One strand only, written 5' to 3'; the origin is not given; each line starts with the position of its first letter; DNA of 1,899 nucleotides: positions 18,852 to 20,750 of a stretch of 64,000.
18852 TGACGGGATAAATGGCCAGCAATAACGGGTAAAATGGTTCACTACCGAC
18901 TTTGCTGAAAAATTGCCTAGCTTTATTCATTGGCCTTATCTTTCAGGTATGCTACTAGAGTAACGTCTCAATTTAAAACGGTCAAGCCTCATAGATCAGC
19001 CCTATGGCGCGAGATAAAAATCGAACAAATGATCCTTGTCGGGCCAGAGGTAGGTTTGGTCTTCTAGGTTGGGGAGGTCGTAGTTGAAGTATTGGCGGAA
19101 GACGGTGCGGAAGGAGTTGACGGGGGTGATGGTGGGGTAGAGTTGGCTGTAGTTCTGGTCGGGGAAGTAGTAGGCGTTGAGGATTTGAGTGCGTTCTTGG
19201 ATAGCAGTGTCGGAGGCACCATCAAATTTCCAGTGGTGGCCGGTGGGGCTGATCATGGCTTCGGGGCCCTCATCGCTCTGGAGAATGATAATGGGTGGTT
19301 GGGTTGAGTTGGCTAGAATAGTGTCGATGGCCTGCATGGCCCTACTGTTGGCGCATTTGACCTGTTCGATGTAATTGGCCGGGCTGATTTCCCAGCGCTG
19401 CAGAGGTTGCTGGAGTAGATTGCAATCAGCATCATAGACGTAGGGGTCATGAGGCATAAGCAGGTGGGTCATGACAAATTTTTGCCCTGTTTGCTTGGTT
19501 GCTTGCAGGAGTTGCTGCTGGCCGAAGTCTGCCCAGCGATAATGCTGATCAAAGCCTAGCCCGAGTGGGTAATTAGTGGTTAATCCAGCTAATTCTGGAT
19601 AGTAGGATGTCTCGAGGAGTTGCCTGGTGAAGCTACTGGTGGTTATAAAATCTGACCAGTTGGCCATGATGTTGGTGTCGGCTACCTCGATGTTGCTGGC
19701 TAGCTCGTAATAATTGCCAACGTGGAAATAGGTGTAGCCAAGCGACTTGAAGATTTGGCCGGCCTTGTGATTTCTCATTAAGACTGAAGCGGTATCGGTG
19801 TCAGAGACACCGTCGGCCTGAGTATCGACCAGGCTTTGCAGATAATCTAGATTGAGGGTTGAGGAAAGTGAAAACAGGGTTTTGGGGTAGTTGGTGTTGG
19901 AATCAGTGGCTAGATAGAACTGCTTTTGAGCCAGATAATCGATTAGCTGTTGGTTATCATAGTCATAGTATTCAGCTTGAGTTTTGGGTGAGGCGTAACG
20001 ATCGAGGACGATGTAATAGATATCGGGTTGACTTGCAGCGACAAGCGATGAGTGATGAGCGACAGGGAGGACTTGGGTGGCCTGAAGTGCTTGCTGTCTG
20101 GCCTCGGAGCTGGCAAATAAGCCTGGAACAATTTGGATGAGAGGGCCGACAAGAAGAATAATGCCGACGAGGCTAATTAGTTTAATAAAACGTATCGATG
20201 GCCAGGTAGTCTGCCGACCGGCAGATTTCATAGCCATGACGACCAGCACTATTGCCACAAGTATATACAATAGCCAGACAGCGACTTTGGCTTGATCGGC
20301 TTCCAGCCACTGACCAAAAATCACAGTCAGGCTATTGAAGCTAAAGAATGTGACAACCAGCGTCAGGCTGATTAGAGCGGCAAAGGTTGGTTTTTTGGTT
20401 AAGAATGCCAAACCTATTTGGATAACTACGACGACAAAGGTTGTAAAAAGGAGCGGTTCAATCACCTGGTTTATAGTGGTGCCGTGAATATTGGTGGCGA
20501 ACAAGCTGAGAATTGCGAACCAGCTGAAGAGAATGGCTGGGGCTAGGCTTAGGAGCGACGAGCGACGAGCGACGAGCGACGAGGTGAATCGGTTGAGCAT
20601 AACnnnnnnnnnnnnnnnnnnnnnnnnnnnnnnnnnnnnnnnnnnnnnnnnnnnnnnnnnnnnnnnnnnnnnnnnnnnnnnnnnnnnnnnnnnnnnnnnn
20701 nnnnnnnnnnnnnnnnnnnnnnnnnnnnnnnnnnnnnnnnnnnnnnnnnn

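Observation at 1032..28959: A 28-kb surface-glycan locus with two flippases, a polymerase and an unusually large set of modification enzymes.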

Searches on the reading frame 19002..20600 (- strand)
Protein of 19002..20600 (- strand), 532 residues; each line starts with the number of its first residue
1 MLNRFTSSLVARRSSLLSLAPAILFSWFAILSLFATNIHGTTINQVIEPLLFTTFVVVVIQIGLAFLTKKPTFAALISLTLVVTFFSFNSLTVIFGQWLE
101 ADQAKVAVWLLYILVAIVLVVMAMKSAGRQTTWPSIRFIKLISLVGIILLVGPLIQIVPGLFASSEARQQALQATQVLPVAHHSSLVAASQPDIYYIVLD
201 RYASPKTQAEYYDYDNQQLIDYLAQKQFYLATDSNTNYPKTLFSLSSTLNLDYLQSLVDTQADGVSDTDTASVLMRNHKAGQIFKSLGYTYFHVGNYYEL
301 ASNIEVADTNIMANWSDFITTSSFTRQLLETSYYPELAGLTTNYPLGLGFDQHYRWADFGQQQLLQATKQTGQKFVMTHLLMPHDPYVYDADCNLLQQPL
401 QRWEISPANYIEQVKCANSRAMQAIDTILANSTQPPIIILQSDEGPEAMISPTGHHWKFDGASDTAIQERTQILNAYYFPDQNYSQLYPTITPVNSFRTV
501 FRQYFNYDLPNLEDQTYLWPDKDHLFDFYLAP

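Call 4: search_protein_families(library=pfam, proteins=[window:19002-20600:-], max_evalue=0.01)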
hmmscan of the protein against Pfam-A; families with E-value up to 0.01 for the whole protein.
window:19002-20600:- (532 aa): 0 families

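Call 8: search_protein_families(library=ncbifam, proteins=[window:19002-20600:-], max_evalue=0.01)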
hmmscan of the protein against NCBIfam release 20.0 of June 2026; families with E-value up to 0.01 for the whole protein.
window:19002-20600:- (532 aa): 0 families

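Call 13: search_solved_structures(query=window:19002-20600:-, max_evalue=10, show_alignments=2)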
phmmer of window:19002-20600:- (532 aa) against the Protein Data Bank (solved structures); distinct sequences matched with E-value up to 10: 0.

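Call 14: find_homologous_proteins(query=window:19002-20600:-)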
Query window:19002-20600:- (532 aa): 816 proteins with E <= 0.001 among 8000 candidates; the best 120 are listed.
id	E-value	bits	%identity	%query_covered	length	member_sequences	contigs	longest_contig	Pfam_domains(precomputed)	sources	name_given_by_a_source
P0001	0.0e+0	1193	100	100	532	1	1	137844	-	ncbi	-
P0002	1.7e-155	537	50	96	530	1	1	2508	-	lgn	-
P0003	2.0e-147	510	48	96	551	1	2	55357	-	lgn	-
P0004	1.4e-122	428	41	98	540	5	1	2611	PF00884.29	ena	-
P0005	1.5e-88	316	37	95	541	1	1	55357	PF00884.29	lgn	-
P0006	1.7e-83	300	38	77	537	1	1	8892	-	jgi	jgi:hypothetical protein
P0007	1.3e-80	290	32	97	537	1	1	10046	-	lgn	-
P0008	1.7e-76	276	31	99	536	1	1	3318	-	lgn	-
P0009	2.5e-76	276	33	97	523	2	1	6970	PF00884.29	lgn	-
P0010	3.5e-76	275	32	95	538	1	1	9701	PF00884.29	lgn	-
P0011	5.2e-76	275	34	97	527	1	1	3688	PF00884.29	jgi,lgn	jgi:hypothetical protein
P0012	1.2e-75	274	33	95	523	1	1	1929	PF00884.29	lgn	-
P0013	1.9e-75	273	32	96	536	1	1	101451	-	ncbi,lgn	-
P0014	2.1e-75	273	32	95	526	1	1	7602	PF00884.29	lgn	-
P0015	4.0e-75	272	33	97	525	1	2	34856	PF00884.29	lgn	-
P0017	1.8e-74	270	33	97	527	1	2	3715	PF00884.29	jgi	jgi:hypothetical protein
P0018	4.4e-74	268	32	95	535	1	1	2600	PF00884.29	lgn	-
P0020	2.2e-73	266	34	95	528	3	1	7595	PF00884.29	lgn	-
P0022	3.4e-73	266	32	97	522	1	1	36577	PF00884.29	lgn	-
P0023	3.5e-73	266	30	96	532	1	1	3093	PF00884.29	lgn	-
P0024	3.8e-73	265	31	95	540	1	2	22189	PF00884.29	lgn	-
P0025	6.6e-73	265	31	96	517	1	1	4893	PF00884.29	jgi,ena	-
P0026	8.3e-73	264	32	95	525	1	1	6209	PF00884.29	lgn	-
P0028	1.3e-72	264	32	97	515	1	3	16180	PF00884.29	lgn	-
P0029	1.4e-72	264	35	96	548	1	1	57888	PF00884.29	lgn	-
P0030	1.9e-72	263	30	95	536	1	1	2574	PF00884.29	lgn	-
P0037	3.9e-72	262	31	95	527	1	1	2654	PF00884.29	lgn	-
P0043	2.4e-71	259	32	95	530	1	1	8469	PF00884.29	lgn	-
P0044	3.4e-71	259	32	97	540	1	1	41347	PF00884.29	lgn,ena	-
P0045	4.7e-71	259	31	97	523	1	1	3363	PF00884.29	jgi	jgi:hypothetical protein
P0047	1.8e-70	257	31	96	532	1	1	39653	PF00884.29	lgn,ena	-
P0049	2.6e-70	256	32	97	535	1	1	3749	PF00884.29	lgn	-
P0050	3.5e-70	256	31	95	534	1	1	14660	PF00884.29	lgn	-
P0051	9.7e-70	254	30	96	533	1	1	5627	PF00884.29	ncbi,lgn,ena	-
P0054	1.5e-69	254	32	95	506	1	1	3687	PF00884.29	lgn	-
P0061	2.7e-68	249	31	95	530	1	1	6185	PF00884.29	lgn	-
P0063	4.6e-68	249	30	96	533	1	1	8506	PF00884.29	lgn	-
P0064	5.1e-68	249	29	98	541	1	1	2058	PF00884.29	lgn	-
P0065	5.8e-68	248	32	95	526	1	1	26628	PF00884.29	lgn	-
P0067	1.2e-67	247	31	95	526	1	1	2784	PF00884.29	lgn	-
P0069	3.2e-67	246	31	95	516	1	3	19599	PF00884.29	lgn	-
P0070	5.0e-67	245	30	96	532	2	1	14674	PF00884.29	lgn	-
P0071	5.1e-67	245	31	96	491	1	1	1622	PF00884.29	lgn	-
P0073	8.3e-67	245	31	97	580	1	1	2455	PF00884.29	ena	-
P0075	2.7e-66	243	34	73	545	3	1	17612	PF00884.29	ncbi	ncbi:MAG: sulfatase-like hydrolase/transferase [Geminicoccaceae bacterium]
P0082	2.1e-65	240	31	96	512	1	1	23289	PF00884.29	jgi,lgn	jgi:hypothetical protein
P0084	6.7e-65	238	30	95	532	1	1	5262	PF00884.29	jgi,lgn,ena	-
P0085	9.4e-65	238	32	95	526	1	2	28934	PF00884.29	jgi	jgi:hypothetical protein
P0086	2.3e-64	236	33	95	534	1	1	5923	PF00884.29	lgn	-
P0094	2.5e-63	233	33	95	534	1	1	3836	PF00884.29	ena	-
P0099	4.2e-63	232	29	95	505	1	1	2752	PF00884.29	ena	-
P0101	6.2e-63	232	32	94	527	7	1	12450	PF00884.29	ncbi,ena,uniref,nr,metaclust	ncbi:MAG: hypothetical protein A2Z42_03895 [Candidatus Woykebacteria bacterium RBG_19FT_COMBO_43_10]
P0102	1.1e-62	231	37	64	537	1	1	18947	PF00884.29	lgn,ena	-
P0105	2.4e-62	230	31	95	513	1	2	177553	PF00884.29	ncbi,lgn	ncbi:MAG: sulfatase-like hydrolase/transferase [bacterium]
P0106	3.3e-62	229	30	99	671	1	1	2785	PF00884.29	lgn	-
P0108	6.9e-62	228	30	94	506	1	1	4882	PF00884.29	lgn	-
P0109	1.0e-61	228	32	96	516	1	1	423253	PF00884.29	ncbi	-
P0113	2.5e-61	226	31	97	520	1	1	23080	PF00884.29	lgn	-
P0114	2.6e-61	226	30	95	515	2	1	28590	PF00884.29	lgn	-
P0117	5.8e-61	225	39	64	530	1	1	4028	PF00884.29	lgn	-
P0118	6.6e-61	225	33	73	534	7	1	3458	PF00884.29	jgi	jgi:hypothetical protein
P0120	1.3e-60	224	31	95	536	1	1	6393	PF00884.29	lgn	-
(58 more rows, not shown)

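Call 15: find_encoding_contigs(protein=P0001, flank=1000, max_places=3)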
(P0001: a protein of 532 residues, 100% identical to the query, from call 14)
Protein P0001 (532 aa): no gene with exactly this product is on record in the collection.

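Call 16: find_encoding_contigs(protein=P0003, flank=10000, max_places=3)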
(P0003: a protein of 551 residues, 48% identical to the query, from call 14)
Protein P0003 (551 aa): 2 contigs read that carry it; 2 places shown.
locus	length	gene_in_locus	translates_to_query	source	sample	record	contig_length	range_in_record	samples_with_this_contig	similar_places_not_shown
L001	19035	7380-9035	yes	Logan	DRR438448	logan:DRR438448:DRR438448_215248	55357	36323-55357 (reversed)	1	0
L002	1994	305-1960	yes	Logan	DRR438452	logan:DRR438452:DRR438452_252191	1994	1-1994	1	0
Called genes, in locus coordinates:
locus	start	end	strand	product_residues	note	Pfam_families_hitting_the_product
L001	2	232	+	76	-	?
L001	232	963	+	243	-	PF02224:Cytidylate_kin, PF13189:Cytidylate_kin2, PF13207:AAA_17 (faint)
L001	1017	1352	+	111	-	PF00814:TsaD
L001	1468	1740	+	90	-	-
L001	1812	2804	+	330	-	PF03706:LPG_synthase_TM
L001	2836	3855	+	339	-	PF00106:adh_short (weak), PF01073:3Beta_HSD, PF01370:Epimerase, PF02719:Polysacc_synt_2, PF04321:RmlD_sub_bind, PF08659:KR (faint), PF16363:GDP_Man_Dehyd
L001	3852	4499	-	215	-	PF18915:DUF5667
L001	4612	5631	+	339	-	PF01073:3Beta_HSD, PF01370:Epimerase, PF02719:Polysacc_synt_2, PF04321:RmlD_sub_bind, PF07993:NAD_binding_4, PF13460:NAD_binding_10, PF16363:GDP_Man_Dehyd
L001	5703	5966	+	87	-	-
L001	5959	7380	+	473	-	-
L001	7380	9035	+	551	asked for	-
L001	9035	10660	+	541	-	PF00884:Sulfatase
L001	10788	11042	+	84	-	-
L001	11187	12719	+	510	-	PF01943:Polysacc_synt, PF13440:Polysacc_synt_3, PF03023:MurJ (weak)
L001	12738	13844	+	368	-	PF13439:Glyco_transf_4, PF13579:Glyco_trans_4_4, PF20706:GT4-conflict, PF00534:Glycos_transf_1, PF13692:Glyco_trans_1_4, PF13524:Glyco_trans_1_2 (weak)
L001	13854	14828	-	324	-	PF00535:Glycos_transf_2, PF10111:Glyco_tranf_2_2, PF13641:Glyco_tranf_2_3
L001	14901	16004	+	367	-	PF13439:Glyco_transf_4, PF13579:Glyco_trans_4_4, PF00534:Glycos_transf_1, PF13692:Glyco_trans_1_4, PF13524:Glyco_trans_1_2 (weak)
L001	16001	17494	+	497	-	PF04932:Wzy_C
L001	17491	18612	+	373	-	PF13439:Glyco_transf_4, PF13477:Glyco_trans_4_2, PF13579:Glyco_trans_4_4, PF20706:GT4-conflict (weak), PF00534:Glycos_transf_1, PF13692:Glyco_trans_1_4, PF13524:Glyco_trans_1_2 (weak)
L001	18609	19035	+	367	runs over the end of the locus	PF13439:Glyco_transf_4, PF00534:Glycos_transf_1, PF13692:Glyco_trans_1_4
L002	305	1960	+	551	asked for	-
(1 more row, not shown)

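Call 21: search_protein_families(library=pfam, proteins=[window:19002-20600:-, P0005], max_evalue=10)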
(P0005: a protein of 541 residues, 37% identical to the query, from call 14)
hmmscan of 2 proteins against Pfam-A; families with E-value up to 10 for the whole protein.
window:19002-20600:- (532 aa): 2 families
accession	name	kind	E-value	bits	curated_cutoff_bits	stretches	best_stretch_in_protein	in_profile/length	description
PF07584.16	BatA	-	0.064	14.1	25.9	1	107-140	9-42/77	Aerotolerance regulator N-terminal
PF07332.16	Phage_holin_3_6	-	7.4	7.1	28.4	1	74-134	37-101/116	Putative Actinobacterial Holin-X, holin superfamily III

P0005 (541 aa): 1 family
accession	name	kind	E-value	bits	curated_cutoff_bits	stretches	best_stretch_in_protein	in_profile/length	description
PF00884.28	Sulfatase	-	6e-10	39.4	25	1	202-463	6-248/301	Sulfatase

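Call 27: search_solved_structures(query=A2, max_evalue=1, show_alignments=2)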
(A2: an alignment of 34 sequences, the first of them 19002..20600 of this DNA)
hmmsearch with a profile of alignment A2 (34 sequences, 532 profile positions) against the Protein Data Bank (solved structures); distinct sequences matched with E-value up to 1: 4.
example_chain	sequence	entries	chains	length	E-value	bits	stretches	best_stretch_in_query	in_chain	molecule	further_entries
6hhm_A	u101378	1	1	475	0.011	17.6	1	269-381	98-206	Arylsulfatase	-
9s8f_A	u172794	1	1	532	0.41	12.5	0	394-451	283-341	Sulfatase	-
3ed4_A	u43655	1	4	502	0.44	12.4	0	403-444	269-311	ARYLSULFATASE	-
7oz8_AAA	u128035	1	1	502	0.71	11.7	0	397-449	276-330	Choline-sulfatase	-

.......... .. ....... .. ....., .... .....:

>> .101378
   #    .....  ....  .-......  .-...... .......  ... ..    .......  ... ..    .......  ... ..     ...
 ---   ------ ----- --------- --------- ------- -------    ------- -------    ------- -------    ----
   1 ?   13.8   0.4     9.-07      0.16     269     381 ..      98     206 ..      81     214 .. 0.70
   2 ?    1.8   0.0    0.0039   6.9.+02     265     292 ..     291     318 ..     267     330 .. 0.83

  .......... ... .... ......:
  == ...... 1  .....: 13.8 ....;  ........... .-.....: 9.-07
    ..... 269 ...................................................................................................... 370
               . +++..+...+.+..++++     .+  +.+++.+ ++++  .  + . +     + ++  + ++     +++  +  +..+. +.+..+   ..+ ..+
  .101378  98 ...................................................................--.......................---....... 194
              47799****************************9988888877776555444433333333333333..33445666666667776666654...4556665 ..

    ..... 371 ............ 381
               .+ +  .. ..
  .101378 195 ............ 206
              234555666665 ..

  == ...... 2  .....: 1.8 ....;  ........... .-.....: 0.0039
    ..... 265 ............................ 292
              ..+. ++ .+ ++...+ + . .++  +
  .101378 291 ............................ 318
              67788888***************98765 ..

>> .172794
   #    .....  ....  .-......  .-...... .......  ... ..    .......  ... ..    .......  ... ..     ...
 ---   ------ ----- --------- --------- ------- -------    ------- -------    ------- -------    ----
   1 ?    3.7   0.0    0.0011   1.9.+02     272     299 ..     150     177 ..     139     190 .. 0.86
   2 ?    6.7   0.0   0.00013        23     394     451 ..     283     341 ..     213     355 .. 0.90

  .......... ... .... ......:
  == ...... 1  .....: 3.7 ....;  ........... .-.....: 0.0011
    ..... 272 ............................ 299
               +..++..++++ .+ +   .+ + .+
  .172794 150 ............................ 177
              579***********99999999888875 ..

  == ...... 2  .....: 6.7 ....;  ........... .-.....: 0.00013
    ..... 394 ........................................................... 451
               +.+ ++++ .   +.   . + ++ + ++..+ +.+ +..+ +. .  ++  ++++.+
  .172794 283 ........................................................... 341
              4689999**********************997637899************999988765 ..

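Call 64: search_protein_families(library=pfam, proteins=[L001:10788-11042:+], max_evalue=1)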
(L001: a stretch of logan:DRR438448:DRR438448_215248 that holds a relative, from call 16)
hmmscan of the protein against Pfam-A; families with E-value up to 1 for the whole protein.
L001:10788-11042:+ (84 aa): 0 families

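Call 71: find_encoding_contigs(protein=P0005, flank=10000, max_places=1)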
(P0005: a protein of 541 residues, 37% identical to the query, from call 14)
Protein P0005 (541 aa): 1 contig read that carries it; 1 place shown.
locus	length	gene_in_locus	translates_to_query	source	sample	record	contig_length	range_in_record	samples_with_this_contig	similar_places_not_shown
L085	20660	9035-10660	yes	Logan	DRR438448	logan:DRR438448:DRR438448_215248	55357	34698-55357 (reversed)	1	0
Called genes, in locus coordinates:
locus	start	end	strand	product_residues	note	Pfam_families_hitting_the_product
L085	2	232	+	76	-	?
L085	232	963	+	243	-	PF02224:Cytidylate_kin, PF13189:Cytidylate_kin2, PF13207:AAA_17 (faint)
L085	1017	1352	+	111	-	PF00814:TsaD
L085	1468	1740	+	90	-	-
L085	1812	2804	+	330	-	PF03706:LPG_synthase_TM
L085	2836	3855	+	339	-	PF00106:adh_short (weak), PF01073:3Beta_HSD, PF01370:Epimerase, PF02719:Polysacc_synt_2, PF04321:RmlD_sub_bind, PF08659:KR (faint), PF16363:GDP_Man_Dehyd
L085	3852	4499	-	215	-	PF18915:DUF5667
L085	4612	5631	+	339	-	PF01073:3Beta_HSD, PF01370:Epimerase, PF02719:Polysacc_synt_2, PF04321:RmlD_sub_bind, PF07993:NAD_binding_4, PF13460:NAD_binding_10, PF16363:GDP_Man_Dehyd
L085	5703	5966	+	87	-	-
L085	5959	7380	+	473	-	-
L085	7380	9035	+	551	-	-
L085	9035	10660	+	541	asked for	PF00884:Sulfatase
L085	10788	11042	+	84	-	-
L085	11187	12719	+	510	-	PF01943:Polysacc_synt, PF13440:Polysacc_synt_3, PF03023:MurJ (weak)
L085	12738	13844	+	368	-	PF13439:Glyco_transf_4, PF13579:Glyco_trans_4_4, PF20706:GT4-conflict, PF00534:Glycos_transf_1, PF13692:Glyco_trans_1_4, PF13524:Glyco_trans_1_2 (weak)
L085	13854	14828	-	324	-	PF00535:Glycos_transf_2, PF10111:Glyco_tranf_2_2, PF13641:Glyco_tranf_2_3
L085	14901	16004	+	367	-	PF13439:Glyco_transf_4, PF13579:Glyco_trans_4_4, PF00534:Glycos_transf_1, PF13692:Glyco_trans_1_4, PF13524:Glyco_trans_1_2 (weak)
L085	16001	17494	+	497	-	PF04932:Wzy_C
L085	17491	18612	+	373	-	PF13439:Glyco_transf_4, PF13477:Glyco_trans_4_2, PF13579:Glyco_trans_4_4, PF20706:GT4-conflict (weak), PF00534:Glycos_transf_1, PF13692:Glyco_trans_1_4, PF13524:Glyco_trans_1_2 (weak)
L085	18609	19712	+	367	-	PF13439:Glyco_transf_4, PF00534:Glycos_transf_1, PF13692:Glyco_trans_1_4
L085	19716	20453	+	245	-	PF01209:Ubie_methyltran, PF13489:Methyltransf_23, PF13847:Methyltransf_31, PF08241:Methyltransf_11, PF08242:Methyltransf_12, PF13649:Methyltransf_25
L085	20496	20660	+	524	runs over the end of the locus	-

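Call 92: search_protein_families(library=padloc, proteins=[window:19002-20600:-], max_evalue=0.001)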
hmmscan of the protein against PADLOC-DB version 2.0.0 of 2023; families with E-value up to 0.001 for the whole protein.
window:19002-20600:- (532 aa): 0 families
